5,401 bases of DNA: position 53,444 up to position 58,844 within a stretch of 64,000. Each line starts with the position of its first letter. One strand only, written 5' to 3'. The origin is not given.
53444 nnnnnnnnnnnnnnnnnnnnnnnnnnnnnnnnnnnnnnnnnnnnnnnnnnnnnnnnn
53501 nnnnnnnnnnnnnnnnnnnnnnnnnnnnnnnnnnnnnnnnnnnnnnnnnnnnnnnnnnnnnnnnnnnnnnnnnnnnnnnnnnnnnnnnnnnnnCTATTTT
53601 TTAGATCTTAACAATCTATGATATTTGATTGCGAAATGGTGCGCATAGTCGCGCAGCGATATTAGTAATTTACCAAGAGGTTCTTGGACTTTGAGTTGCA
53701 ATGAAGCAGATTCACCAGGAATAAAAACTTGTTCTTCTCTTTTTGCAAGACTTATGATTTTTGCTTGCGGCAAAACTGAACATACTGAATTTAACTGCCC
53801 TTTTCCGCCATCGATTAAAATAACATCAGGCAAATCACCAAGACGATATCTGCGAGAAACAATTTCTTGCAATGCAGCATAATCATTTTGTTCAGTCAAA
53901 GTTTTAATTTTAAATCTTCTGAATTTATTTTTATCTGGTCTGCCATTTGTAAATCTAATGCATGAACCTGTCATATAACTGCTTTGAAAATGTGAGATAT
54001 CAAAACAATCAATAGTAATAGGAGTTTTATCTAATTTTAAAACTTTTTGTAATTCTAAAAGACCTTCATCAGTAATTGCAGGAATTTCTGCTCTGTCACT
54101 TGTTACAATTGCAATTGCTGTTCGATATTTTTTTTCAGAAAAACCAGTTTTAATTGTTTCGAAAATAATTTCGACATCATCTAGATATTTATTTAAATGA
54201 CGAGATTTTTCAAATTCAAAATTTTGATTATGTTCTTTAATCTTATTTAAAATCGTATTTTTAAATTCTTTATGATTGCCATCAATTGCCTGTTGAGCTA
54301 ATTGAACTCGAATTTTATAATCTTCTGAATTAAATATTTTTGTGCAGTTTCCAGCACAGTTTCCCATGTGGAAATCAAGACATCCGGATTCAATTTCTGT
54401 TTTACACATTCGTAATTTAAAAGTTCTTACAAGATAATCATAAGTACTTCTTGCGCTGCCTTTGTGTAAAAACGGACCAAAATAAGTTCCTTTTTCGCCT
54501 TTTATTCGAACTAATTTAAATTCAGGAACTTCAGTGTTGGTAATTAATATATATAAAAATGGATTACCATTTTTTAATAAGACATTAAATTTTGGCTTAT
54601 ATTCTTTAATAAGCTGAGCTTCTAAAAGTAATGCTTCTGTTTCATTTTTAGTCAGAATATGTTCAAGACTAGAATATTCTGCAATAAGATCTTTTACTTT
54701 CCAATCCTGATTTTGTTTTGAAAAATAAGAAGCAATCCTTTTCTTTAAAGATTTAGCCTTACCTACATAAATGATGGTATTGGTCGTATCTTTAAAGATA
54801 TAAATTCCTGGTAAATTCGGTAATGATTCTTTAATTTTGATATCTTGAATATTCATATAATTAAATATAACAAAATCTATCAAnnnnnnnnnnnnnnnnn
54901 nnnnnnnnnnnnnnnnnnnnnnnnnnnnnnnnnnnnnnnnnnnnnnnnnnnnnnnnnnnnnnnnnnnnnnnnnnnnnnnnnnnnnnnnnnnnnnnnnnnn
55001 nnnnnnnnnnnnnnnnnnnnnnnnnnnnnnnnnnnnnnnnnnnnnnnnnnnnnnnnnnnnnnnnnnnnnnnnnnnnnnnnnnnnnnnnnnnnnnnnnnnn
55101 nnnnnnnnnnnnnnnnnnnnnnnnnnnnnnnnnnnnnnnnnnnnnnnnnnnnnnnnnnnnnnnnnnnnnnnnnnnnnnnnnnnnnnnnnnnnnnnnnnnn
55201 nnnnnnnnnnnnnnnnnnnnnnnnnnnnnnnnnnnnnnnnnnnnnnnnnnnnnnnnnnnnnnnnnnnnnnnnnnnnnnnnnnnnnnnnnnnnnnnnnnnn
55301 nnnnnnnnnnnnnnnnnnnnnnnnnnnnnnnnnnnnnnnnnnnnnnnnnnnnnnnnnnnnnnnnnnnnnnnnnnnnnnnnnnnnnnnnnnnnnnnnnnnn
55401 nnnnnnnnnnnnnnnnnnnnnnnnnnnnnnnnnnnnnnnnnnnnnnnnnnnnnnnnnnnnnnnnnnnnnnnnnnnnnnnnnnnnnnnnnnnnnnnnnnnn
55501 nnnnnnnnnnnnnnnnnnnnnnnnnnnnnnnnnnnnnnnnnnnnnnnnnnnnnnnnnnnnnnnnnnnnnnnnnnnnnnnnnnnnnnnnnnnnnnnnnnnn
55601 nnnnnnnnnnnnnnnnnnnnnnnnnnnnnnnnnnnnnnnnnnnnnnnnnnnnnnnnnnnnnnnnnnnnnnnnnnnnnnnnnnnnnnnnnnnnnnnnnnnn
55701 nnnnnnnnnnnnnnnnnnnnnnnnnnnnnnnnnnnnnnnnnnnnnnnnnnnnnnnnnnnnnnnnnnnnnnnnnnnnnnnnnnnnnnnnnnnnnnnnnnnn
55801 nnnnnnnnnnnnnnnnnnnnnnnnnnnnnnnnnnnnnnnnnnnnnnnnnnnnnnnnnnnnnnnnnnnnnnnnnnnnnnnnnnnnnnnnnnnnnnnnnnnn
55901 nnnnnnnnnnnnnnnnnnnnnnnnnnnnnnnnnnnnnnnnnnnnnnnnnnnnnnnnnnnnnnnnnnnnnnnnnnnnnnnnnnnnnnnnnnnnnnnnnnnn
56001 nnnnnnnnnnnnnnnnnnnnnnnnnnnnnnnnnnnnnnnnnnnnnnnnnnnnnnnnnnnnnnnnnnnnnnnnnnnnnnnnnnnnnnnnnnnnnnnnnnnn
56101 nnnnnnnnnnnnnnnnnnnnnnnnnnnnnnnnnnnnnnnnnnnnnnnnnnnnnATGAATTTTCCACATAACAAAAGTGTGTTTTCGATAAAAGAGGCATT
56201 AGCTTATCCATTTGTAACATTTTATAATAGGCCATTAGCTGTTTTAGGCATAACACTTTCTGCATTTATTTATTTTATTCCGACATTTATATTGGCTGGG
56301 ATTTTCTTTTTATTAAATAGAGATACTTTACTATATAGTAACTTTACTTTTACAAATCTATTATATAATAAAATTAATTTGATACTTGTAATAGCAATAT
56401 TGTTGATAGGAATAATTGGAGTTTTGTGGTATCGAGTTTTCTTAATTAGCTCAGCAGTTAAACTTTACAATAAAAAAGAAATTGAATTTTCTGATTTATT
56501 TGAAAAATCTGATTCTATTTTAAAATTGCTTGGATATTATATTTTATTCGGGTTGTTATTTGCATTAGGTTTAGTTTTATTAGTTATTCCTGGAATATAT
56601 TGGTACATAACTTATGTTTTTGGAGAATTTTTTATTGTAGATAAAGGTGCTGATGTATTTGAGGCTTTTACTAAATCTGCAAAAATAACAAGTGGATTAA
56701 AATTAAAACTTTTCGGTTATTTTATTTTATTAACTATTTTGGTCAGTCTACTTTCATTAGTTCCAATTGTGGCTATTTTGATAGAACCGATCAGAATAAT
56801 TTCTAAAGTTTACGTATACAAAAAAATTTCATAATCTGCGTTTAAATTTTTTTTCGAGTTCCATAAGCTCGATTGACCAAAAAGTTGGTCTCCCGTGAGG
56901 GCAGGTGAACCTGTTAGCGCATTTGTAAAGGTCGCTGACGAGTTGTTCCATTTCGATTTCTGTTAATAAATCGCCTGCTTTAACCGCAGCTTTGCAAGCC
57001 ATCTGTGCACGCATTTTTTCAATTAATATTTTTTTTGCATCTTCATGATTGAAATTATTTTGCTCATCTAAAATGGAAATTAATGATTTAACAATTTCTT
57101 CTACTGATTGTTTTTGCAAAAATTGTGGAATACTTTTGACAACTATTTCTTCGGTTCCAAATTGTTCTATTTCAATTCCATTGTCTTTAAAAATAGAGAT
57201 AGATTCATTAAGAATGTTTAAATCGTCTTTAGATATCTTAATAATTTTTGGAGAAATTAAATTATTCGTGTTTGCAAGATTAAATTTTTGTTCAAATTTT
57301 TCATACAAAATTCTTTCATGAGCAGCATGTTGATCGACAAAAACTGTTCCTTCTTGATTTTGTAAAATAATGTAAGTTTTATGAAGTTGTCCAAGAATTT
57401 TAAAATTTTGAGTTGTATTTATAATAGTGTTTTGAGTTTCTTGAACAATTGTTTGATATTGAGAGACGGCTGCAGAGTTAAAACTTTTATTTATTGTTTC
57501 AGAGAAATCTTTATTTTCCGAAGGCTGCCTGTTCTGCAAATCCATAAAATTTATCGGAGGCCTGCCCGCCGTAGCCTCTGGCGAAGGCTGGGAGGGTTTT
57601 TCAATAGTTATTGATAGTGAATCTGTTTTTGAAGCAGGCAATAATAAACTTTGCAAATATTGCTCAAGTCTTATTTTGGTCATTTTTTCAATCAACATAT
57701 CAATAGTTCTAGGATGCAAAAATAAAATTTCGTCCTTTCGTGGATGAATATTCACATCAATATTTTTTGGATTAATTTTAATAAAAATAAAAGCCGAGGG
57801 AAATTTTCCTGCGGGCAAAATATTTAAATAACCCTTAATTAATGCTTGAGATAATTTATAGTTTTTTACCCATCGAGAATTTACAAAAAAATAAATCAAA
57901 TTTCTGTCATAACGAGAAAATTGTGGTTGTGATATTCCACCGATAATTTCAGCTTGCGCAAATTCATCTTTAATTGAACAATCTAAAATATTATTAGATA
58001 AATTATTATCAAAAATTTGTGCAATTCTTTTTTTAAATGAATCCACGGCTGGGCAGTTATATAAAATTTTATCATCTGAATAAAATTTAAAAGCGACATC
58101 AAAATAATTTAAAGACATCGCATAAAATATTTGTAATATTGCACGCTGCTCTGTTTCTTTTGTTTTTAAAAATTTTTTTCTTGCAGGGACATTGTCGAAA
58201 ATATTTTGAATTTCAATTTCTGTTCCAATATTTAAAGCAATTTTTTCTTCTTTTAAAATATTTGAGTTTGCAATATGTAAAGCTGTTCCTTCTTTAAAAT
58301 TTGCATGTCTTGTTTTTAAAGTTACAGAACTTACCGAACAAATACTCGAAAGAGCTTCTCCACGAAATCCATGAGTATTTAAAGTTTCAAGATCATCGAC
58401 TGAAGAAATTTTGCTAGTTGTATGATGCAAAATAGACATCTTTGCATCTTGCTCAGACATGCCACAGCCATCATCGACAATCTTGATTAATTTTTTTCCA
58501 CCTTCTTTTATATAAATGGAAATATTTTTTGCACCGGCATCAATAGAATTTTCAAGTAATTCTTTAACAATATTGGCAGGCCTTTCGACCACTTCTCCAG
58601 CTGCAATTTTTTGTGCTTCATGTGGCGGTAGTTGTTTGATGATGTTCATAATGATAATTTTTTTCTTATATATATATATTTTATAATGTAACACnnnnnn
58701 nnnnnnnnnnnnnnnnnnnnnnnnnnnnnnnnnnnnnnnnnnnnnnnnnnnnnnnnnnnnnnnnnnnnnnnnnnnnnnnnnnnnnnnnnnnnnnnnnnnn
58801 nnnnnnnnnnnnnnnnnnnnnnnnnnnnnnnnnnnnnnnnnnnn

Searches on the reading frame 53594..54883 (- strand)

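Call 25: search_protein_families(library=pfam, proteins=[window:53594-54883:-], max_evalue=0.001)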
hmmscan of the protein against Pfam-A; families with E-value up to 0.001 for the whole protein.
window:53594-54883:- (429 aa): 2 families
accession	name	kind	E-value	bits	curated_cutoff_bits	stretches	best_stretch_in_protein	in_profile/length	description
PF08459.17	UvrC_RNaseH_dom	-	8.6e-41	139.9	22.3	1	279-419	1-159/159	UvrC RNAse H endonuclease domain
PF01541.30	GIY-YIG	-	9.4e-10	39.1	22.6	1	26-100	3-78/78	GIY-YIG catalytic domain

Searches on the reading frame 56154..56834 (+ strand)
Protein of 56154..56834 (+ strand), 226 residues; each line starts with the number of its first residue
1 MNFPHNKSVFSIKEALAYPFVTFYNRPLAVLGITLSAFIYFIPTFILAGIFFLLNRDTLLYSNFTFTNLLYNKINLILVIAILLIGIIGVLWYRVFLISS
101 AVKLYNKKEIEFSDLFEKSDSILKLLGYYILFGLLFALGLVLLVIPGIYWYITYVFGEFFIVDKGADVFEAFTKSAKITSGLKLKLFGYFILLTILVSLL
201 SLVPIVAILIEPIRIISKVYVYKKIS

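Call 25: search_protein_families(library=pfam, proteins=[window:56154-56834:+], max_evalue=0.001)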
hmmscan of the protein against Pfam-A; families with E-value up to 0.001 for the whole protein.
window:56154-56834:+ (226 aa): 1 family
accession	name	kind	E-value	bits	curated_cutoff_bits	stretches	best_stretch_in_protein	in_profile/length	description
PF06790.16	UPF0259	-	0.00034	20.9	31.4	1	111-208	119-215/248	Uncharacterised protein family (UPF0259)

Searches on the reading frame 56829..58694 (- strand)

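Call 25: search_protein_families(library=pfam, proteins=[window:56829-58694:-], max_evalue=0.001)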
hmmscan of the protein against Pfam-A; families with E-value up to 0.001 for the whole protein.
window:56829-58694:- (621 aa): 4 families
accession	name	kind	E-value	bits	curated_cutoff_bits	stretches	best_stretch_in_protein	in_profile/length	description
PF08676.16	MutL_C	-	5.5e-36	123.8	25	1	434-575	1-140/142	MutL C terminal dimerisation domain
PF01119.25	DNA_mis_repair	-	1.5e-28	99.3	26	1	224-338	1-113/119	DNA mismatch repair protein, C-terminal domain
PF13589.12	HATPase_c_3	-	1.5e-13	51.4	25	1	41-166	5-127/137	Histidine kinase-, DNA gyrase B-, and HSP90-like ATPase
PF02518.31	HATPase_c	-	8.9e-07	29.8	26.4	1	37-93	4-63/111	Histidine kinase-, DNA gyrase B-, and HSP90-like ATPase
